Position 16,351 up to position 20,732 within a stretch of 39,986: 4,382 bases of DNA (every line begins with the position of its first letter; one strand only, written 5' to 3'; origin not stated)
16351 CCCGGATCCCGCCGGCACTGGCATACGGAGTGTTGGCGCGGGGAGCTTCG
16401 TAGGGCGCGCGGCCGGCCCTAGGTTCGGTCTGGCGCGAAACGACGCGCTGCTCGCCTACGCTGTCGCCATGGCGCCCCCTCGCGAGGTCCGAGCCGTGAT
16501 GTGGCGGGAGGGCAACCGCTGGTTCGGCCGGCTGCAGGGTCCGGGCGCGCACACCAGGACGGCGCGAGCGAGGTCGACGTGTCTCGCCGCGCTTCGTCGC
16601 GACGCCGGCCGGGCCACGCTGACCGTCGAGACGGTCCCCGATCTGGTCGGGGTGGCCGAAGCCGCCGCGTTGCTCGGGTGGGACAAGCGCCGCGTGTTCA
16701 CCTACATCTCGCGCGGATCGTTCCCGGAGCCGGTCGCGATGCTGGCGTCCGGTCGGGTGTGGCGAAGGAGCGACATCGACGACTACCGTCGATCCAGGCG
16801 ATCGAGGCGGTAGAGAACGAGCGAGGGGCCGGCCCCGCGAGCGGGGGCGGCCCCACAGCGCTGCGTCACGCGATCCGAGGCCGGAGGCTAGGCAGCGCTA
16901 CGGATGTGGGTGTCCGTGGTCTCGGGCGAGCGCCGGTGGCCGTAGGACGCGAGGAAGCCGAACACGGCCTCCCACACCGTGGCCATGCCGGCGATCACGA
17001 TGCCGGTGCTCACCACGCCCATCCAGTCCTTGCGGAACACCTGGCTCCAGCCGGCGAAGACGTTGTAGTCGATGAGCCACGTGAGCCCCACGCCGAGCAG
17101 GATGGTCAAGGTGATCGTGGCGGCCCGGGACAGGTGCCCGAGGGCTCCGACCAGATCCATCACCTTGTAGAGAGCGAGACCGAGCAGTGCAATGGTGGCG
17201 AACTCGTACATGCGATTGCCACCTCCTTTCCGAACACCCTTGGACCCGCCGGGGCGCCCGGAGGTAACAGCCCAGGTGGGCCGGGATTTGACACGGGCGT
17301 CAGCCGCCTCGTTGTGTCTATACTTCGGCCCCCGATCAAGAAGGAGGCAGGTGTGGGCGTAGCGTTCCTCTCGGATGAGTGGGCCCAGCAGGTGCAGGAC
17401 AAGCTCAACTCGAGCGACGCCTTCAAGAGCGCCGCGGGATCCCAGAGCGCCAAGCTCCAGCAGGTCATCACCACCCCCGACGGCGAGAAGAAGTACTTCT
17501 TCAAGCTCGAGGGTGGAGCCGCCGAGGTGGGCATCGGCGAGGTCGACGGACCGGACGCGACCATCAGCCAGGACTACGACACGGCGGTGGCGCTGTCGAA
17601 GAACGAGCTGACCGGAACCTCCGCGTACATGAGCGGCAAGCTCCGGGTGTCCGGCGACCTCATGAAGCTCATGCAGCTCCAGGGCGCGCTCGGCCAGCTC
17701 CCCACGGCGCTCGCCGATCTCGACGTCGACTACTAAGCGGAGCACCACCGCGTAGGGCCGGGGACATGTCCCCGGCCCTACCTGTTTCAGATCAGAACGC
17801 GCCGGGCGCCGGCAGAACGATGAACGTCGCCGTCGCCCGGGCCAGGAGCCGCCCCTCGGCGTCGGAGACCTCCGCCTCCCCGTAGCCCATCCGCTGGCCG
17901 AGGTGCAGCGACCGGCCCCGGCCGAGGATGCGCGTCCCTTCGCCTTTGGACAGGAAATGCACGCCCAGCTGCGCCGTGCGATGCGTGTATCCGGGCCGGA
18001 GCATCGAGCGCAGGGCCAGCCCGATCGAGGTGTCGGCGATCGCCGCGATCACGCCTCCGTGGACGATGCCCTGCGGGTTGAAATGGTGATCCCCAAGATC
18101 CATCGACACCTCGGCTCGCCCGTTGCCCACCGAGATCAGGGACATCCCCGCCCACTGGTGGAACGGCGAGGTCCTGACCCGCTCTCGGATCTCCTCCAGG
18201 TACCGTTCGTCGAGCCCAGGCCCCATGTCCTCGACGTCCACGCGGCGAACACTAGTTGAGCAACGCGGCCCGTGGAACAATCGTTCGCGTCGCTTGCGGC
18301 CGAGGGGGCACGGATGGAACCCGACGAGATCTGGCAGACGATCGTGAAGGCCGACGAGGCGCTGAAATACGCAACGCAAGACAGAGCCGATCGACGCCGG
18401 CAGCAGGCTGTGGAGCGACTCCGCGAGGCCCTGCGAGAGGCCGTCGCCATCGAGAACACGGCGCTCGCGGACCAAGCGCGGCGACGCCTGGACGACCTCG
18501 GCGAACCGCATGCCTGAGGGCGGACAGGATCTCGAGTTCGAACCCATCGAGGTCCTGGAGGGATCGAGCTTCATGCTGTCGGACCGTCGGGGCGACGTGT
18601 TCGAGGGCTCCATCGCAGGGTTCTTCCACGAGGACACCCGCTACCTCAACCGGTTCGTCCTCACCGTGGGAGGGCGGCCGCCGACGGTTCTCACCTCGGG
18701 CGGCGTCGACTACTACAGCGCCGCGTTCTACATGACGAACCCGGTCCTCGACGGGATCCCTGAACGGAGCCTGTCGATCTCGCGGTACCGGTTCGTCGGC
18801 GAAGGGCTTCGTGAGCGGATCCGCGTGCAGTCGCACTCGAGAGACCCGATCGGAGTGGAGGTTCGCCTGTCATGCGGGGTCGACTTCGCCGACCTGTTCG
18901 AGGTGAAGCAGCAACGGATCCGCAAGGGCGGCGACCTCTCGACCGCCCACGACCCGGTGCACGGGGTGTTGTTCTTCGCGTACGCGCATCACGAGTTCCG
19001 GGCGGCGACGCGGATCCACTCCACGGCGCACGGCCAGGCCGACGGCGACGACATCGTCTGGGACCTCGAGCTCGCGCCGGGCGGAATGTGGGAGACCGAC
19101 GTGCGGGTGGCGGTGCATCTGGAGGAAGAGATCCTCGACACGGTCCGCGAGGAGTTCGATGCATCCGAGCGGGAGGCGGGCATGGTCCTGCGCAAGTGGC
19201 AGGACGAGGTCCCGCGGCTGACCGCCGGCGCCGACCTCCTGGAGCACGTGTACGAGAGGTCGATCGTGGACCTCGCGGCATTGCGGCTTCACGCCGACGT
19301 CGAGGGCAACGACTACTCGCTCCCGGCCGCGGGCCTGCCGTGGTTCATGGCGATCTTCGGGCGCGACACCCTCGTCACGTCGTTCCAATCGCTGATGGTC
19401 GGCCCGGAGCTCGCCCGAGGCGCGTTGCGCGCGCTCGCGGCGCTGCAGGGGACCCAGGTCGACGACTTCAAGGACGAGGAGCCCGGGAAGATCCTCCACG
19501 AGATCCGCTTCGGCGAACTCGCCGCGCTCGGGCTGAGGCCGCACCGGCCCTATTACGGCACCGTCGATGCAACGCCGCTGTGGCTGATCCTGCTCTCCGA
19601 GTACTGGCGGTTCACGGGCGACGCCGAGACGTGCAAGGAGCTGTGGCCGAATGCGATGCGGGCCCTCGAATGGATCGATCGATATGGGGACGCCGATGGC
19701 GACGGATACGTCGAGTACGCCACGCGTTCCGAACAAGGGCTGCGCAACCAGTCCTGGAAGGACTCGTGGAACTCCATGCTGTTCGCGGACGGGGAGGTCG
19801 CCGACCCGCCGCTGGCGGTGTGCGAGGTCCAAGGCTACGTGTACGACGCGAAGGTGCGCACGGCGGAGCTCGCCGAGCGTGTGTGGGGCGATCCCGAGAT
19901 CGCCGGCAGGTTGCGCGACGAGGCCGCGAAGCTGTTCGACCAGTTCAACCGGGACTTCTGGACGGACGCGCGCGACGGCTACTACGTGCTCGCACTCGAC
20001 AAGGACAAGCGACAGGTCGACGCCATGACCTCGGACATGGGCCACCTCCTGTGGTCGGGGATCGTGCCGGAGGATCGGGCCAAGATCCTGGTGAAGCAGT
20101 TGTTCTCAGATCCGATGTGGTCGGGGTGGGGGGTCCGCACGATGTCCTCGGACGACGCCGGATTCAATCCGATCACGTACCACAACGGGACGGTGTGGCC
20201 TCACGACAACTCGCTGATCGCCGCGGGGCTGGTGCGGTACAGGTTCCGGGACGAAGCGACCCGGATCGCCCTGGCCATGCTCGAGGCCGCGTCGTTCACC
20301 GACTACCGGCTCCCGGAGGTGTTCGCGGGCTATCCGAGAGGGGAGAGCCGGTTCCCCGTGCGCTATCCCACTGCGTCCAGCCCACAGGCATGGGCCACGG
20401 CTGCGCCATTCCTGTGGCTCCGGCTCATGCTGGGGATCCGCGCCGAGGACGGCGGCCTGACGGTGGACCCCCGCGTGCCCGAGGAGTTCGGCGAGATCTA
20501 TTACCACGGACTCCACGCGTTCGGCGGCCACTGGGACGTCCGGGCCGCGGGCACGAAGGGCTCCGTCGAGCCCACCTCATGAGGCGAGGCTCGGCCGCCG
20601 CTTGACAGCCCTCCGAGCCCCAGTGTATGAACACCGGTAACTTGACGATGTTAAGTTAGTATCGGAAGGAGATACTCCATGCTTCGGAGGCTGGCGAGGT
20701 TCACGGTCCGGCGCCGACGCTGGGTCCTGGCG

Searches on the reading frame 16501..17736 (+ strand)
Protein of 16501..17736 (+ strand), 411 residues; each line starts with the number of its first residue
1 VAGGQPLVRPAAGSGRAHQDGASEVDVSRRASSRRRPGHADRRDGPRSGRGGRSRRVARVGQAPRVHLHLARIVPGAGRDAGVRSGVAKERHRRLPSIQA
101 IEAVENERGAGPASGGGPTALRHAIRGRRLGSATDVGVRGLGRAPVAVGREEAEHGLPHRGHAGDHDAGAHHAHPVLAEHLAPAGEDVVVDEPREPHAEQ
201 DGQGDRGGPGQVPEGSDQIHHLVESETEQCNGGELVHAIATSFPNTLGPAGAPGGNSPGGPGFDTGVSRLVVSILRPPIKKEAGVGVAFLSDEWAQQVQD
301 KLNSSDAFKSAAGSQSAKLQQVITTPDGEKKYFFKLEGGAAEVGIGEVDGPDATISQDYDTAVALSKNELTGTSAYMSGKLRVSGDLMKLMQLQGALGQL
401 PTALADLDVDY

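Call 75: search_protein_families(library=pfam, proteins=[window:16501-17736:+], max_evalue=0.00001)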
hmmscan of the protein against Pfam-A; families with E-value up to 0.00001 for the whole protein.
window:16501-17736:+ (411 aa): 1 family
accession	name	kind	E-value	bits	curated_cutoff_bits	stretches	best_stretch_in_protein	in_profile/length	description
PF02036.22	SCP2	-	4.7e-11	43.4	21.3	1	318-397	23-100/101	SCP-2 sterol transfer family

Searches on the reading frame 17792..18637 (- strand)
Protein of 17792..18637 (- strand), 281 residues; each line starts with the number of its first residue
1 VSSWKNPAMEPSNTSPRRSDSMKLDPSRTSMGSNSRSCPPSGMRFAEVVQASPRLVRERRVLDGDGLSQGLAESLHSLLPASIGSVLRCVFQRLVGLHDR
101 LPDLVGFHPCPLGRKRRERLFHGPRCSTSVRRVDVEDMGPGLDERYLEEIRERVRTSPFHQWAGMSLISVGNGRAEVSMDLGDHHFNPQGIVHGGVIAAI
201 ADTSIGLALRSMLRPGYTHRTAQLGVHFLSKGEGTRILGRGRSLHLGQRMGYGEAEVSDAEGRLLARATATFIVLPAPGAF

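Call 76: search_protein_families(library=pfam, proteins=[window:17792-18637:-], max_evalue=0.00001)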
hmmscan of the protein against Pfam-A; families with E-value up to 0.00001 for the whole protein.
window:17792-18637:- (281 aa): 1 family
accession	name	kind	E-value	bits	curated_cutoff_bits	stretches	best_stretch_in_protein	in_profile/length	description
PF03061.28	4HBT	-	2.6e-10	40.9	20.6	1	189-265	1-78/79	Thioesterase superfamily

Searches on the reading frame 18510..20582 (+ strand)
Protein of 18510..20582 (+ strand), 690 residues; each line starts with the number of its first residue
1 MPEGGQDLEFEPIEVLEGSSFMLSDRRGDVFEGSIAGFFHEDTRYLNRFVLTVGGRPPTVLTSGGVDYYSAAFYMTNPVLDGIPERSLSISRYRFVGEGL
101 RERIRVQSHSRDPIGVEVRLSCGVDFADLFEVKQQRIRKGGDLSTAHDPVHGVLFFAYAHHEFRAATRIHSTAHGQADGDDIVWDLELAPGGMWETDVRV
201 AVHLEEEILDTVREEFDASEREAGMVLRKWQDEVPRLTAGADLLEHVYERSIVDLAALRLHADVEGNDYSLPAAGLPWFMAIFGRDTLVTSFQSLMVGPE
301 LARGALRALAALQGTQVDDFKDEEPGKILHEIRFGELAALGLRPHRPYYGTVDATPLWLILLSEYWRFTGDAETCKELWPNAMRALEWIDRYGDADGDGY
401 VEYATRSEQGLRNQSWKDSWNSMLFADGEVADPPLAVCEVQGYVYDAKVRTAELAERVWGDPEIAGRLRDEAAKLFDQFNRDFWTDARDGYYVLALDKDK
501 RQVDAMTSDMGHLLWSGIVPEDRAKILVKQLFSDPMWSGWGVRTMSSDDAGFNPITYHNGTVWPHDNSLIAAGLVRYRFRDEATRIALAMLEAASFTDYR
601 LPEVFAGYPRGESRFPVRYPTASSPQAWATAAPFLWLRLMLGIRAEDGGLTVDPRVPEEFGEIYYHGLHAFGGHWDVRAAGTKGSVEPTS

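Call 75: search_protein_families(library=pfam, proteins=[window:18510-20582:+], max_evalue=0.00001)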
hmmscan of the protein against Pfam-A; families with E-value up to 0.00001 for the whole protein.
window:18510-20582:+ (690 aa): 3 families
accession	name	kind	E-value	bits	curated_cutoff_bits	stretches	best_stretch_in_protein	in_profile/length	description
PF14742.11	GDE_N_bis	-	6e-44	150.5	22.1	1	17-198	3-193/194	N-terminal domain of (some) glycogen debranching enzymes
PF22422.2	MGH1-like_GH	-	6.4e-15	56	27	1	356-594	68-328/356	Mannosylglycerate hydrolase MGH1-like glycoside hydrolase domain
PF06202.20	GDE_C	-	8e-10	38.6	21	1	345-607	73-346/367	Amylo-alpha-1,6-glucosidase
